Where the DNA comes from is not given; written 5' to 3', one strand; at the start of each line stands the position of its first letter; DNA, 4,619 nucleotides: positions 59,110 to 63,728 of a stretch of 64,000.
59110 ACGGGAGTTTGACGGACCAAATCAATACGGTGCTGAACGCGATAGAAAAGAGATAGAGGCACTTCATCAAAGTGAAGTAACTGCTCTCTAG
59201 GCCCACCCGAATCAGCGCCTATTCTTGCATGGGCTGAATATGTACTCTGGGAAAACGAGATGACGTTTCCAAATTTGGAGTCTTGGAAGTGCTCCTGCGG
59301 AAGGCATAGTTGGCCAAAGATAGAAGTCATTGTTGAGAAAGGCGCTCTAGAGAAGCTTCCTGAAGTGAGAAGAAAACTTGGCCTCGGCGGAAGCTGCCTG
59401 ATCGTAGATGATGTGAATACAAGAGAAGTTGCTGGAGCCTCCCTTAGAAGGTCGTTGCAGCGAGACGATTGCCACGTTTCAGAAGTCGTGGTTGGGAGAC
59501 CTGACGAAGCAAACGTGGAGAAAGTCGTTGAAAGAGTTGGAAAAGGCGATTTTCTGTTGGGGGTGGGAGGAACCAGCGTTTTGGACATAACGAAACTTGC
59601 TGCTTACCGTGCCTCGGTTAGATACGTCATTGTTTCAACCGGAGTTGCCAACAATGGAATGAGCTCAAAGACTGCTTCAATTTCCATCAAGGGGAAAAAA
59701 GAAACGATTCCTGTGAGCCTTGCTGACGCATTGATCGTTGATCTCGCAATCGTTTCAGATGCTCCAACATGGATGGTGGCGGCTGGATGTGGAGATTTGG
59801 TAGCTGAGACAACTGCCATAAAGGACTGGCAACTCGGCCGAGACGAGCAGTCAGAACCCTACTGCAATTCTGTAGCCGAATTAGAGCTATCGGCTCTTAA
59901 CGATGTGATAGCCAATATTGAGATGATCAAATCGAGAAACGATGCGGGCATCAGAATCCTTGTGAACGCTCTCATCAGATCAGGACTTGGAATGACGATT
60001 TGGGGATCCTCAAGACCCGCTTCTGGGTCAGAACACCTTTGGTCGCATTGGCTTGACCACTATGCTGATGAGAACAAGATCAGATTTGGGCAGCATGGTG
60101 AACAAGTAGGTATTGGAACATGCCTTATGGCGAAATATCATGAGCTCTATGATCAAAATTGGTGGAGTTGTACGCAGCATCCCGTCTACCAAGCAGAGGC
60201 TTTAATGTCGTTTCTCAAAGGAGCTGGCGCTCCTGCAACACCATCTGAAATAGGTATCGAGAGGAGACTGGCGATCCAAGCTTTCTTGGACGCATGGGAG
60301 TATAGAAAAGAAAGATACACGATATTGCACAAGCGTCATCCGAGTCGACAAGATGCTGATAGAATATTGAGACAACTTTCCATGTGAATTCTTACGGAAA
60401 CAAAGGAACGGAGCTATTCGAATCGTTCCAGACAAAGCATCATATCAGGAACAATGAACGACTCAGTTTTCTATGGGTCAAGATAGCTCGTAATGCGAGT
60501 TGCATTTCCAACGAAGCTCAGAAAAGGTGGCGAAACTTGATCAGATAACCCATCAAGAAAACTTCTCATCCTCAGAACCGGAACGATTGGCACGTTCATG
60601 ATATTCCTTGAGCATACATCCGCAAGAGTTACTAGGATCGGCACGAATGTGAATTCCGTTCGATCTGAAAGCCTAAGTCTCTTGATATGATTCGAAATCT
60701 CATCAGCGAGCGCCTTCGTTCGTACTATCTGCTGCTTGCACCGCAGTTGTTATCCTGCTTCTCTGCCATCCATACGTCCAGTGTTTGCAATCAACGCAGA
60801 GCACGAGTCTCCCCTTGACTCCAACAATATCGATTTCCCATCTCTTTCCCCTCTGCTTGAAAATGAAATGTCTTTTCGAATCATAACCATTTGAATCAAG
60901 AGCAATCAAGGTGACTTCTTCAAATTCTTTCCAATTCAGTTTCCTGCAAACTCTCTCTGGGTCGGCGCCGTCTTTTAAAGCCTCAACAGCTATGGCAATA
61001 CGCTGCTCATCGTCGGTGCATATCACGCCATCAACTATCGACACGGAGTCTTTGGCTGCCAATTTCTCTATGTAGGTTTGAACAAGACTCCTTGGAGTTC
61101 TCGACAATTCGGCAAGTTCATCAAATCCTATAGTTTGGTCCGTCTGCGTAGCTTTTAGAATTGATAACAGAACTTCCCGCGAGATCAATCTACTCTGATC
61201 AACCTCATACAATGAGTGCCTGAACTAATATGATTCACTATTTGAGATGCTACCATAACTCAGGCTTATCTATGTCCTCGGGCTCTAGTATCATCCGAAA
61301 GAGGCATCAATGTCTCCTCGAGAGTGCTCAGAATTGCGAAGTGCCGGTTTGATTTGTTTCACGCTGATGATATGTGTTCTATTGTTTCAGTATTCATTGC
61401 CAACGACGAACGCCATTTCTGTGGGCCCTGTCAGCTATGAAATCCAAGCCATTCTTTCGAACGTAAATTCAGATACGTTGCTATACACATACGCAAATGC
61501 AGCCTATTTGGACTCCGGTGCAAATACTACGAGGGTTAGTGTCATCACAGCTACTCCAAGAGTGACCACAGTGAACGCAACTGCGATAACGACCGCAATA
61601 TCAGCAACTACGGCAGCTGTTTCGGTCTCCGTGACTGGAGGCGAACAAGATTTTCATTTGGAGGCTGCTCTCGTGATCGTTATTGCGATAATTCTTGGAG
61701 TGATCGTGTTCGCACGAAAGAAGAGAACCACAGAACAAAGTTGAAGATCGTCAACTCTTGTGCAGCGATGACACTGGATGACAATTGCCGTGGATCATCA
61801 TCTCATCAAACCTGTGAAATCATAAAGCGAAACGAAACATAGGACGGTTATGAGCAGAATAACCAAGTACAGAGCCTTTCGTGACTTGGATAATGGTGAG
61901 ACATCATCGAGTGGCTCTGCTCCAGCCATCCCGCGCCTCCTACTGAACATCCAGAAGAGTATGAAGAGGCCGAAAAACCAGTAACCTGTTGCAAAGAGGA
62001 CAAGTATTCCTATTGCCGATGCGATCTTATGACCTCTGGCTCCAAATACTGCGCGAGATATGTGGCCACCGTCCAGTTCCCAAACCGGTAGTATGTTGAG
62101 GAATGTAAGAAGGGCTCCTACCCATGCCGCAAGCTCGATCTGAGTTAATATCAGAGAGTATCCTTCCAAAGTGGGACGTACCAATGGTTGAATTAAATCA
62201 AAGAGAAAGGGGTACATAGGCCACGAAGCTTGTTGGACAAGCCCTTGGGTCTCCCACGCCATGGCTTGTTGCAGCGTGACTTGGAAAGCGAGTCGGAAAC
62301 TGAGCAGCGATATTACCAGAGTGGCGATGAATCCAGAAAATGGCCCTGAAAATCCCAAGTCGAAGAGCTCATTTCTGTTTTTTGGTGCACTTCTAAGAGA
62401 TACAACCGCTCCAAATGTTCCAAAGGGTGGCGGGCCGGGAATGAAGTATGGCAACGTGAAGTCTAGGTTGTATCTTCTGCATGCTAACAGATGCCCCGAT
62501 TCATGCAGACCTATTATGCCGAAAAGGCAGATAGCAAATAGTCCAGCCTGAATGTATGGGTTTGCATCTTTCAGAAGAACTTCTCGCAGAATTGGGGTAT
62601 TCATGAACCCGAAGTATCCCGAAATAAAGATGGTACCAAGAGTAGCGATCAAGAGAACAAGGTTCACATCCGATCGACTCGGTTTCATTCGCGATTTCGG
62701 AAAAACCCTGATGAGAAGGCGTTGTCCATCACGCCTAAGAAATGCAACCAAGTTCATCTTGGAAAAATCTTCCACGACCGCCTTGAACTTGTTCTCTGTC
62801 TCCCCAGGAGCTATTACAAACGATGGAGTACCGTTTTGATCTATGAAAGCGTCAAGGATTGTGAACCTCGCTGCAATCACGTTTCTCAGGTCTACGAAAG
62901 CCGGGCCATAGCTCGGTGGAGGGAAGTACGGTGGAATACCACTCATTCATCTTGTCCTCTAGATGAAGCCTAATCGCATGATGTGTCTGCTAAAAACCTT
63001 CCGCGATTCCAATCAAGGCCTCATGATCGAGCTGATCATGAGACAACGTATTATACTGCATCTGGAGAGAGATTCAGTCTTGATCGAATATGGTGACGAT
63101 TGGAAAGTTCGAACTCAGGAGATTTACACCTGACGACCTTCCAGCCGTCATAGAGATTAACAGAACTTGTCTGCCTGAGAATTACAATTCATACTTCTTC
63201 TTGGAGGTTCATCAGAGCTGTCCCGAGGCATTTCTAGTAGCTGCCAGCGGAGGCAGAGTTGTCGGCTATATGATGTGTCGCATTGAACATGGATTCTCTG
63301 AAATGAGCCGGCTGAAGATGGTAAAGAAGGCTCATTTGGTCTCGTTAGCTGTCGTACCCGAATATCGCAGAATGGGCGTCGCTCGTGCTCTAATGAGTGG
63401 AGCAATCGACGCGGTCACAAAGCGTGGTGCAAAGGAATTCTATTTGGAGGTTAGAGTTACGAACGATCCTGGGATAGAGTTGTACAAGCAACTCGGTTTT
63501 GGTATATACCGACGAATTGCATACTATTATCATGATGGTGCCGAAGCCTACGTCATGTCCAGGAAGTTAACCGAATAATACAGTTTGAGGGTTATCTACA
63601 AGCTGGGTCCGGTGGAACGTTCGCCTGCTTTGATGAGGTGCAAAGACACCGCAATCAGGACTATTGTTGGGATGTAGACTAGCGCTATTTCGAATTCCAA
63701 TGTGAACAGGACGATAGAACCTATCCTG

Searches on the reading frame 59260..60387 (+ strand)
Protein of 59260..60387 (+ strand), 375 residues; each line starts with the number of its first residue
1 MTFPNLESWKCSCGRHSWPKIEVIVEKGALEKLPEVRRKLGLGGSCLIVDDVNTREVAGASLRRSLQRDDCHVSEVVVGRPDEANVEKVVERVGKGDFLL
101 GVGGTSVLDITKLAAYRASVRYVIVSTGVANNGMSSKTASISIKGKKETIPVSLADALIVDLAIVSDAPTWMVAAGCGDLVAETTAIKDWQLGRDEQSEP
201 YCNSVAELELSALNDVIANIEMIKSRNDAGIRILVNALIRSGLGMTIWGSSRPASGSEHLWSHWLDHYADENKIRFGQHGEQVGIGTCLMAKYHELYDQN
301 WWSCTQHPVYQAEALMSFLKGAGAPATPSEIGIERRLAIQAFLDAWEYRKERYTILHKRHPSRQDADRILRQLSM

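Call 39: search_protein_families(library=pfam, proteins=[window:59260-60387:+], max_evalue=0.001)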
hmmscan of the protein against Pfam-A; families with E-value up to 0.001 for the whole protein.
window:59260-60387:+ (375 aa): 2 families
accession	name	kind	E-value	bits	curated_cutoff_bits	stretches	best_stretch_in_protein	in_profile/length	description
PF13685.12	Fe-ADH_2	-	4.9e-26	92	28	1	25-169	2-149/149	Iron-containing alcohol dehydrogenase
PF00465.25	Fe-ADH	-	3.7e-11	43.3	31.3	1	22-164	3-165/168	Iron-containing alcohol dehydrogenase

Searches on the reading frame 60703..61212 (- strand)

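Call 39: search_protein_families(library=pfam, proteins=[window:60703-61212:-], max_evalue=0.001)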
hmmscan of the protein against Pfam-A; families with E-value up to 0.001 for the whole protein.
window:60703-61212:- (169 aa): 1 family
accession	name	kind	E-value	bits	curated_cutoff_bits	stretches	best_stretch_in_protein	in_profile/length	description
PF04471.18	Mrr_cat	-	0.00011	22.7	21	1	90-162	2-74/115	Restriction endonuclease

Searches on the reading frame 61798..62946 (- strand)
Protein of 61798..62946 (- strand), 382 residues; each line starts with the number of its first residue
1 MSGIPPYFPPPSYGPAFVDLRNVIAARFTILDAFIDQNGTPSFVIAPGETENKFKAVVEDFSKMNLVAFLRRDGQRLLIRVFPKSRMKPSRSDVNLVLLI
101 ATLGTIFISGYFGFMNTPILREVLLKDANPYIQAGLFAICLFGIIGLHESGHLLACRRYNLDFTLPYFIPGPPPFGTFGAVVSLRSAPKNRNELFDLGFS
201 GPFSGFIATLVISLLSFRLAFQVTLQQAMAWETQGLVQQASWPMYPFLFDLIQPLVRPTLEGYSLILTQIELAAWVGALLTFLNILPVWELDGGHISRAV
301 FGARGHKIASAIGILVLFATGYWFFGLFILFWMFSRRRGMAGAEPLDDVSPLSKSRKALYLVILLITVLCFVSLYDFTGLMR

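Call 39: search_protein_families(library=pfam, proteins=[window:61798-62946:-], max_evalue=0.001)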
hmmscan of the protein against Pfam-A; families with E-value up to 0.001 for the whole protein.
window:61798-62946:- (382 aa): 1 family
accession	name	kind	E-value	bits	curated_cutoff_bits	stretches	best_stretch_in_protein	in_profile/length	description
PF02163.28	Peptidase_M50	-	5.2e-20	72.2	27.2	1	137-317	2-210/221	Peptidase family M50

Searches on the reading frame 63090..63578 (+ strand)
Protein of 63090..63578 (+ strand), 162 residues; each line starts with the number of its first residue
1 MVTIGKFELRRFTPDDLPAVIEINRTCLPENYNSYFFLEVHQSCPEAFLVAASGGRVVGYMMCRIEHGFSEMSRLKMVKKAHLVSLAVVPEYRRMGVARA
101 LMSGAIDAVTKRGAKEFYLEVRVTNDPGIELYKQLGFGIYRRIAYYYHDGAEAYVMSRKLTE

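Call 39: search_protein_families(library=pfam, proteins=[window:63090-63578:+], max_evalue=0.001)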
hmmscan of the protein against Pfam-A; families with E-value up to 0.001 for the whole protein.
window:63090-63578:+ (162 aa): 5 families
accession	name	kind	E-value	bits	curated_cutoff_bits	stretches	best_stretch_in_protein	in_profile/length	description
PF00583.31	Acetyltransf_1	-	1.5e-22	80.5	20.7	1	18-137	2-116/116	Acetyltransferase (GNAT) family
PF13508.13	Acetyltransf_7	-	9.3e-13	48.8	27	1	46-137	3-82/84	Acetyltransferase (GNAT) domain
PF13673.13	Acetyltransf_10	-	1.4e-08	35.3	23.6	1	47-137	32-107/128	Acetyltransferase (GNAT) domain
PF13527.13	Acetyltransf_9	-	5.2e-08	33.4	25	1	9-139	2-126/127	Acetyltransferase (GNAT) domain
PF08445.16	FR47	-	7.3e-08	32.7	22.1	1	81-140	22-80/86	FR47-like protein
